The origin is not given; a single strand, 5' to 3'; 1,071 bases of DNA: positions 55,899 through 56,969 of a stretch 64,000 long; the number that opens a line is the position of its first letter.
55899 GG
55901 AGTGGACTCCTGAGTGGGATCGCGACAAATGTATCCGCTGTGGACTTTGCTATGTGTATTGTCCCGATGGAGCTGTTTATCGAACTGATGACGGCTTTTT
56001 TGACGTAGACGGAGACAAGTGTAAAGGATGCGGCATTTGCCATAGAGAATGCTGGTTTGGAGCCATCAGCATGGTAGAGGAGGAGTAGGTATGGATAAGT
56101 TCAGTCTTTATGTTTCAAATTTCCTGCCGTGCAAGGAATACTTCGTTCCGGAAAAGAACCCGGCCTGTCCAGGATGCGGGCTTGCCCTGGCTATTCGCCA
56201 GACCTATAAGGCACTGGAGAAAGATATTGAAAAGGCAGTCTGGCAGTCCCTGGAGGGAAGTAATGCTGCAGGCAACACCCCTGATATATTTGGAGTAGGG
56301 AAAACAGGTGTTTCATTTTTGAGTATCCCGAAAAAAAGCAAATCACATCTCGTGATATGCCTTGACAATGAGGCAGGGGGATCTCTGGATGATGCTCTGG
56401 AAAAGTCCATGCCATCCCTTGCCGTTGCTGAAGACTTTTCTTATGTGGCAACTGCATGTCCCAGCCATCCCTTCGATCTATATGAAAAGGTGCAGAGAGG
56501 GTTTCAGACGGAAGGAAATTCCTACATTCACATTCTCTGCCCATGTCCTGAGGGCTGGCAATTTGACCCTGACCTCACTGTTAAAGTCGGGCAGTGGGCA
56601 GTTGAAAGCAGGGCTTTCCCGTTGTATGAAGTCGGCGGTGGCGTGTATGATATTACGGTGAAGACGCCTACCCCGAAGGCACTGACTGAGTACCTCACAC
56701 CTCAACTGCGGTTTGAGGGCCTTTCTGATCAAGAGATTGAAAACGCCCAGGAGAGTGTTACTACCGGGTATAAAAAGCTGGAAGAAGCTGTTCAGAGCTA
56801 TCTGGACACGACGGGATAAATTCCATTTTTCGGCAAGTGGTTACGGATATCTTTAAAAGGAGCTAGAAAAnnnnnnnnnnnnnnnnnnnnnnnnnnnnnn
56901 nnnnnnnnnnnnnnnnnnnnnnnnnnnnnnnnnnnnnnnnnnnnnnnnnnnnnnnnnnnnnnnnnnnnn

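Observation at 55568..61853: A NuoE/NuoF/NuoG-N-terminal bifurcation-type module with no known catalytic partner, wired to a PFOR beta/delta-like pair and a FixC/GGR-family flavoprotein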

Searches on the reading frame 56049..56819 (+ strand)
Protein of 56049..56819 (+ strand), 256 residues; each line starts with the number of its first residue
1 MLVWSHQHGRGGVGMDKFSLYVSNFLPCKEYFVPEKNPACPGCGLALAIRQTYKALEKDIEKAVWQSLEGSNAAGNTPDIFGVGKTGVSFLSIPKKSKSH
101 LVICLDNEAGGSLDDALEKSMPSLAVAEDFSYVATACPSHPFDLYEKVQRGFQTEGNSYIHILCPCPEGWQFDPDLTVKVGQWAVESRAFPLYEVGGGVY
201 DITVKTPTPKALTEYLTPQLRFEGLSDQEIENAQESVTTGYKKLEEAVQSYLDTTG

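Call 3: search_protein_families(library=pfam, proteins=[window:56049-56819:+], max_evalue=0.01)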
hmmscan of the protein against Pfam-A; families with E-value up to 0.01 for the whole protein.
window:56049-56819:+ (256 aa): 0 families

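Call 5: search_protein_families(library=ncbifam, proteins=[window:56091-56819:+], max_evalue=0.01)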
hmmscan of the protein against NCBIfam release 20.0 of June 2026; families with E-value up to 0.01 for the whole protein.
window:56091-56819:+ (242 aa): 5 families
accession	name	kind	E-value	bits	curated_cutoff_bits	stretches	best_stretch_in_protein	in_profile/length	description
NF008819.1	PRK11865.1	equivalog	4.2e-36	124.7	405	1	101-232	161-298/300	pyruvate synthase subunit PorB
NF008818.0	PRK11864.1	subfamily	2.3e-35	122.2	405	1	104-235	160-297/300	3-methyl-2-oxobutanoate dehydrogenase subunit beta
NF045792.1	OxalOxredbeta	equivalog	2.1e-31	109.1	590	1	115-234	188-307/311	oxalate oxidoreductase subunit beta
NF045766.1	PhenlGlyoxDHPadI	equivalog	1.5e-16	60.2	700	1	96-232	298-435/443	NADH-dependent phenylglyoxylate dehydrogenase subunit beta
TIGR02177.1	PorB_KorB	subfamily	0.0079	15.7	261.9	0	109-153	144-188/286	2-oxoacid:acceptor oxidoreductase, beta subunit, pyruvate/2-ketoisovalerate family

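Call 14: search_solved_structures(query=window:56091-56819:+, max_evalue=1, show_alignments=2)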
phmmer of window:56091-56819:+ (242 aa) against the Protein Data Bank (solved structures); distinct sequences matched with E-value up to 1: 5.
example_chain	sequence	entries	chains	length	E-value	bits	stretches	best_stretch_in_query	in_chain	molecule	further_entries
5c4i_C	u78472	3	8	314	1.2e-25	93.9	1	115-222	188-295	Oxalate oxidoreductase subunit beta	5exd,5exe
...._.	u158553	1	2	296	8.8e-18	68.2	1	104-215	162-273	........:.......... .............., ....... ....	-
6n2n_B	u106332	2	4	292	0.049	16.6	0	116-156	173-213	Pyruvate ferredoxin/flavodoxin oxidoreductase, beta subunit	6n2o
5b48_B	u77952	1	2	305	0.22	14.4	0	18-75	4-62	2-oxoacid--ferredoxin oxidoreductase beta subunit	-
3nt8_A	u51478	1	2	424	0.74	12.7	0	15-65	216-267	Ancylostoma secreted protein 1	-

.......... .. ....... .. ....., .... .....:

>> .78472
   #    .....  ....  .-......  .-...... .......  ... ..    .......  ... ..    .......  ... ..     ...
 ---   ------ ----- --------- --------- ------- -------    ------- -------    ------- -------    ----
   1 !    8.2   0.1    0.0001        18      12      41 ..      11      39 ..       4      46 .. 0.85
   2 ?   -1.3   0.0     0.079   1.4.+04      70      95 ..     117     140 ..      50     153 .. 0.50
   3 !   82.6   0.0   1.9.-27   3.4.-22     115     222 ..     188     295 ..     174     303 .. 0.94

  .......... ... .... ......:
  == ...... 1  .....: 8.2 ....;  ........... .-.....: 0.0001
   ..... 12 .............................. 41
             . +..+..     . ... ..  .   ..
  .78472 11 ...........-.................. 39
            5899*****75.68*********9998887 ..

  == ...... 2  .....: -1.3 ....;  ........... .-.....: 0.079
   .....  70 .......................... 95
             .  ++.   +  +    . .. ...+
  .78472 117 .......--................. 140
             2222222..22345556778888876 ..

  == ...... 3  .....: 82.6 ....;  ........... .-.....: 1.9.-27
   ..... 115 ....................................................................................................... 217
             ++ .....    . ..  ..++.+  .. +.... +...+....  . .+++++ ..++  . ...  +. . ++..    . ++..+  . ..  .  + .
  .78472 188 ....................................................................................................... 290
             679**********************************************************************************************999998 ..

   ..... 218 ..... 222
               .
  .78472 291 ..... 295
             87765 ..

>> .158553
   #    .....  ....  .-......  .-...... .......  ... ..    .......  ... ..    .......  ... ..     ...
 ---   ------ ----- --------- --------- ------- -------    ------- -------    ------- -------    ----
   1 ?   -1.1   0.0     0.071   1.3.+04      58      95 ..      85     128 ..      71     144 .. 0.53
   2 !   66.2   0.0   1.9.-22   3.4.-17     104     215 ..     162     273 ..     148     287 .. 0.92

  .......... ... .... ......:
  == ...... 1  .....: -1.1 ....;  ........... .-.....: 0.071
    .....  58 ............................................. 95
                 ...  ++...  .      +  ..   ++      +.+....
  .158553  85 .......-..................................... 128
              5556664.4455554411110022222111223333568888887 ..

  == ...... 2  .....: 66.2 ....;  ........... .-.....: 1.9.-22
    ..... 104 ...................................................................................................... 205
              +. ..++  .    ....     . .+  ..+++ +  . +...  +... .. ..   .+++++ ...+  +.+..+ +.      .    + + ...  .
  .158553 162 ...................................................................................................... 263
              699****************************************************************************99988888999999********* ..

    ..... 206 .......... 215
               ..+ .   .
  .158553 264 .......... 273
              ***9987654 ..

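Call 33: find_homologous_proteins(query=window:56091-56819:+)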
Query window:56091-56819:+ (242 aa): 1161 proteins with E <= 0.001 among 2818 candidates; the best 120 are listed.
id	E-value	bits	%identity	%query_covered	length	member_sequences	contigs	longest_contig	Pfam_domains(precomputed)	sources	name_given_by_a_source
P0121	1.4e-153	528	95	100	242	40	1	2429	-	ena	-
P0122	2.5e-143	494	87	100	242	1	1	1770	-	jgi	jgi:pyruvate/2-oxoacid:ferredoxin oxidoreductase beta subunit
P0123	1.2e-142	492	88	100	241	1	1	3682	-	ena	-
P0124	4.4e-142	490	88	100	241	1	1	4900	-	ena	-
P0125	9.7e-142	489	88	100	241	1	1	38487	-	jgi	jgi:pyruvate/2-oxoacid:ferredoxin oxidoreductase beta subunit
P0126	9.5e-141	486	87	100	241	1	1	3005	-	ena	-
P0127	1.4e-140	485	86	100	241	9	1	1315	-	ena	-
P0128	2.1e-140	484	87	100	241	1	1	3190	-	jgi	jgi:pyruvate/2-oxoacid:ferredoxin oxidoreductase beta subunit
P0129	4.1e-138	477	85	100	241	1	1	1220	-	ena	-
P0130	8.7e-138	476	85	100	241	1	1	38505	-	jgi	jgi:pyruvate/2-oxoacid:ferredoxin oxidoreductase beta subunit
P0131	3.5e-136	471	85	100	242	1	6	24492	-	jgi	jgi:pyruvate/2-oxoacid:ferredoxin oxidoreductase beta subunit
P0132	4.1e-128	444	78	100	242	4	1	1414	-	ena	-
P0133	5.1e-126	437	78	100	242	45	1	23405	-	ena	-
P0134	7.8e-120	417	73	100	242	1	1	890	-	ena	-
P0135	1.0e-117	410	73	100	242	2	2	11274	-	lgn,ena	-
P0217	7.6e-73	263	55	97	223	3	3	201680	-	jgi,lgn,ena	-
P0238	3.3e-62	228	48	96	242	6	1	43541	-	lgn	-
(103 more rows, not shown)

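Call 34: find_encoding_contigs(protein=P0238, flank=9000, max_places=1)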
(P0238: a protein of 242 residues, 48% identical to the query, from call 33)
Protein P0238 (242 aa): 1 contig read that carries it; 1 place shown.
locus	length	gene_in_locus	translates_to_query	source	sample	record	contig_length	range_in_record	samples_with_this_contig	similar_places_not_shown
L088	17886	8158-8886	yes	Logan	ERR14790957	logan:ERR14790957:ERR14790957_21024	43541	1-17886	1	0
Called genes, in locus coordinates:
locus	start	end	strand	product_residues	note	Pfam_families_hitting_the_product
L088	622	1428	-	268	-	PF01875:Memo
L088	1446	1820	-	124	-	-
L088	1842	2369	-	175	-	PF09385:HisK_N (weak), PF14361:RsbRD_N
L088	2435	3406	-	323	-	PF00226:DnaJ, PF01556:DnaJ_C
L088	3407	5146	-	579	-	PF00493:MCM (weak), PF07724:AAA_2, PF00004:AAA, PF10431:ClpB_D2-small (weak)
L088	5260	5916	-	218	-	PF00702:Hydrolase, PF13419:HAD_2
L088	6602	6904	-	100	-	-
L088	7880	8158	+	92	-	PF12797:Fer4_2 (faint), PF00037:Fer4 (weak), PF12837:Fer4_6 (weak), PF13237:Fer4_10 (faint), PF14697:Fer4_21, PF12838:Fer4_7 (weak)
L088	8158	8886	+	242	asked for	-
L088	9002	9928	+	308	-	PF01257:2Fe-2S_thioredx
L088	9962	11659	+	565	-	PF01512:Complex1_51K, PF10589:NADH_4Fe-4S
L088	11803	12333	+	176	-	PF02915:Rubrerythrin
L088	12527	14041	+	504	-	PF01656:CbiA (faint), PF02881:SRP54_N, PF00448:SRP54, PF02978:SRP_SPB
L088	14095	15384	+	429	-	PF01808:AICARFT_IMPCHas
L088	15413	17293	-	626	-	PF21185:RecD_N, PF00580:UvrD-helicase, PF01443:Viral_helicase1 (faint), PF05127:NAT10_TcmA_helicase (weak), PF13245:AAA_19, PF13604:AAA_30, PF18335:SH3_13, PF13538:UvrD_C_2, +1 more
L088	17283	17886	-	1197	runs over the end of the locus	PF00580:UvrD-helicase, PF13245:AAA_19 (weak), PF13361:UvrD_C, PF13538:UvrD_C_2 (faint)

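Call 35: find_encoding_contigs(protein=P0217, flank=9000, max_places=1)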
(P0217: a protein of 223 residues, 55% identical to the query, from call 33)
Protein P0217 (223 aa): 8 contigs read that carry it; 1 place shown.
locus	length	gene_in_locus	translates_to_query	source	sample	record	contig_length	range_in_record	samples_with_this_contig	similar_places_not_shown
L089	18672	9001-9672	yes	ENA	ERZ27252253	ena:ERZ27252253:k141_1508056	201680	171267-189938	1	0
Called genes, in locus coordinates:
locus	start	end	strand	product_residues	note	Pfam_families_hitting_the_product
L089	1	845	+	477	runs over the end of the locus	PF13353:Fer4_12, PF04055:Radical_SAM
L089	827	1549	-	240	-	PF03567:Sulfotransfer_2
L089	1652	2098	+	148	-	PF01475:FUR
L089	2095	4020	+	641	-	PF01926:MMR_HSR1, PF02421:FeoB_N, PF04548:AIG1 (weak), PF09439:SRPRB (weak), PF03029:ATP_bind_1 (weak), PF07670:Gate, PF07664:FeoB_C, PF07670:Gate, +1 more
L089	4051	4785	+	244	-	PF02742:Fe_dep_repr_C, PF04023:FeoA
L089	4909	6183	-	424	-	PF00079:Serpin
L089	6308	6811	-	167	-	PF27226:AF_1845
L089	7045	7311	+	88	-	PF22544:HYDIN_VesB_CFA65-like_Ig (weak), PF07610:DUF1573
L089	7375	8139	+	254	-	-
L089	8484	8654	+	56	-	PF00037:Fer4, PF12797:Fer4_2 (weak), PF12837:Fer4_6 (weak), PF14697:Fer4_21, PF12838:Fer4_7, PF13187:Fer4_9 (weak), PF12797:Fer4_2 (weak), PF00037:Fer4, +8 more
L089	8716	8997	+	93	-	PF13187:Fer4_9 (faint), PF00037:Fer4, PF12797:Fer4_2 (faint), PF12837:Fer4_6, PF13237:Fer4_10 (weak), PF14697:Fer4_21, PF12838:Fer4_7 (weak), PF12837:Fer4_6 (weak)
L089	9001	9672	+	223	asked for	-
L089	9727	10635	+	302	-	PF01257:2Fe-2S_thioredx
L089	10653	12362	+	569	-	PF01257:2Fe-2S_thioredx (weak), PF01512:Complex1_51K, PF10589:NADH_4Fe-4S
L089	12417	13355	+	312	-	PF13510:Fer2_4, PF12838:Fer4_7, PF14697:Fer4_21, PF12837:Fer4_6, PF13237:Fer4_10, PF00037:Fer4, PF12838:Fer4_7, PF13187:Fer4_9, +10 more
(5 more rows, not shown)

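Call 63: search_protein_representatives(alignment_id=A3)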
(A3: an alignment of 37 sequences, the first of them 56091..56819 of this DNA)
Query: 37 sequences, 235 profile positions. Proteins with E-value up to 0.001 (for the whole library): 1423; up to 1e-10: 796; up to 1e-30: 70. The best 150 are listed.
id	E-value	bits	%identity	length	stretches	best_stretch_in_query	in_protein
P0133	2.8e-117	406.9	-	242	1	1-234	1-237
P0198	7.8e-107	372.7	-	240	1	1-233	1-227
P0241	1.1e-84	300.2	-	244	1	1-233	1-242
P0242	4.9e-83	294.8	-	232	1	1-231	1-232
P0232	1.1e-81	290.3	-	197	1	42-233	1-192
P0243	2.6e-81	289.1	-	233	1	1-228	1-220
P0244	1.1e-75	270.7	-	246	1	1-232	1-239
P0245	3.9e-73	262.4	-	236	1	1-233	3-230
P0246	1.5e-71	257.2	-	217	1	28-231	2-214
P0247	5.2e-61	222.7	-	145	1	1-141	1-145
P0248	3.0e-56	207.1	-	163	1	75-231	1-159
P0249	3.4e-47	177.5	-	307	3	93-232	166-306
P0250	5.9e-47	176.7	-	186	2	98-232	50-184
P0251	2.8e-45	171.2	-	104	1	131-233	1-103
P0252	3.3e-45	171.0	-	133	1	104-232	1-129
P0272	8.0e-36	140.3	-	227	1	12-231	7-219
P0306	5.9e-31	124.3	-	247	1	12-225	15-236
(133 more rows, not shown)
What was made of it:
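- Tried and rejected: The long hits are ordinary fused PFORs (call 63).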

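Call 64: find_encoding_contigs(protein=P0272, flank=8000, max_places=1)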
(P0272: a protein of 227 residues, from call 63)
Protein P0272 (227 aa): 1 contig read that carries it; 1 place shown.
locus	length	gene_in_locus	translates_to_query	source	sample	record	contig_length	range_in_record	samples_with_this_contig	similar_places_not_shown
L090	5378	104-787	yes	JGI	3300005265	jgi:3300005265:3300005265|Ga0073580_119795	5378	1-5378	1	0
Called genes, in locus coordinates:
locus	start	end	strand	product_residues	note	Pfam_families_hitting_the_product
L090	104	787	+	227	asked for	-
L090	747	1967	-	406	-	PF00155:Aminotran_1_2, PF12897:Asp_aminotransf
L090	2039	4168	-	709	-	PF01926:MMR_HSR1, PF02421:FeoB_N, PF17910:FeoB_Cyto, PF07670:Gate, PF07664:FeoB_C, PF07670:Gate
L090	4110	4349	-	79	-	PF04023:FeoA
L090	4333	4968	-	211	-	PF01325:Fe_dep_repress, PF09339:HTH_IclR (weak), PF12802:MarR_2 (weak), PF13545:HTH_Crp_2 (weak), PF25213:HVO_A0261_N (weak), PF01047:MarR (faint), PF02742:Fe_dep_repr_C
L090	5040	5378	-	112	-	?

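Call 65: find_encoding_contigs(protein=P0306, flank=8000, max_places=1)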
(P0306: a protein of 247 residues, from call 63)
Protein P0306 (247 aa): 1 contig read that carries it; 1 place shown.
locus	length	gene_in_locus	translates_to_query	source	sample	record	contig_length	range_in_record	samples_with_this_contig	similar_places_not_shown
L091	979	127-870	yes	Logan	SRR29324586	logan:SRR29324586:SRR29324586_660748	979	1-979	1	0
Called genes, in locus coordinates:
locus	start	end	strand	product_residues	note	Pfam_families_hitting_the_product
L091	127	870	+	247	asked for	-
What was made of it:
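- Tried and rejected: Distant truncated PorB representatives P0272 and P0306: contexts too short to be informative (calls 64, 65).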

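Call 74: find_related_loci(query=A3, collection=metagenome_contigs, flank=9000)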
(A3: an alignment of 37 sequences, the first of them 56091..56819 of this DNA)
Query A3 (242 aa) in metagenome_contigs; peptide patterns used: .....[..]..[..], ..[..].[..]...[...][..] (x = any residue, [..] = any of these).
600 stretches matched a pattern (row limit reached: there are more); 556 encode a relative of the query (tblastn E <= 1e-3); the best 80 are kept; 80 distinct loci.
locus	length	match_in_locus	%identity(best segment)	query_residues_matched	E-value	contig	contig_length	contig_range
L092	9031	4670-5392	71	1-242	7e-117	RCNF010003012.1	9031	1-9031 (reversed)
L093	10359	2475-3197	70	1-242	1e-115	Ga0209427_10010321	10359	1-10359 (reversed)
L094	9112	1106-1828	71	1-242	3e-115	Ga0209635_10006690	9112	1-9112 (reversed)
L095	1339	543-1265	71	1-242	2e-124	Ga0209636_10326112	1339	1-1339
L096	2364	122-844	72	1-242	1e-118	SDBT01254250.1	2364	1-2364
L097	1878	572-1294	67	1-242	8e-119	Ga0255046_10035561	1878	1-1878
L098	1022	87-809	67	1-242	3e-118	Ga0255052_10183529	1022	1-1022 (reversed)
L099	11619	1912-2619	66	1-241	3e-106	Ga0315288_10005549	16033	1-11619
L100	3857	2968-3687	63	1-241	5e-103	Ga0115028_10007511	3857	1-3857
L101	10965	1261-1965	58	1-235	4e-93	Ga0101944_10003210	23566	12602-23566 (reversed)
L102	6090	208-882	60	1-235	2e-92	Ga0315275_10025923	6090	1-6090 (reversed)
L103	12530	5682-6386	60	1-235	6e-92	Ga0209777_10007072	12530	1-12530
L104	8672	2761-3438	57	1-235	1e-85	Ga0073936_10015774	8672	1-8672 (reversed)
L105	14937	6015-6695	57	1-236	3e-85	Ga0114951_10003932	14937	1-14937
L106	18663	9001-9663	56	1-235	2e-85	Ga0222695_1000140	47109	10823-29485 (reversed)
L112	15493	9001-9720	47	1-233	2e-62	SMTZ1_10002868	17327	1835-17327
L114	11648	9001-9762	43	1-242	2e-61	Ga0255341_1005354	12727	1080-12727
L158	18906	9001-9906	30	1-232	2e-40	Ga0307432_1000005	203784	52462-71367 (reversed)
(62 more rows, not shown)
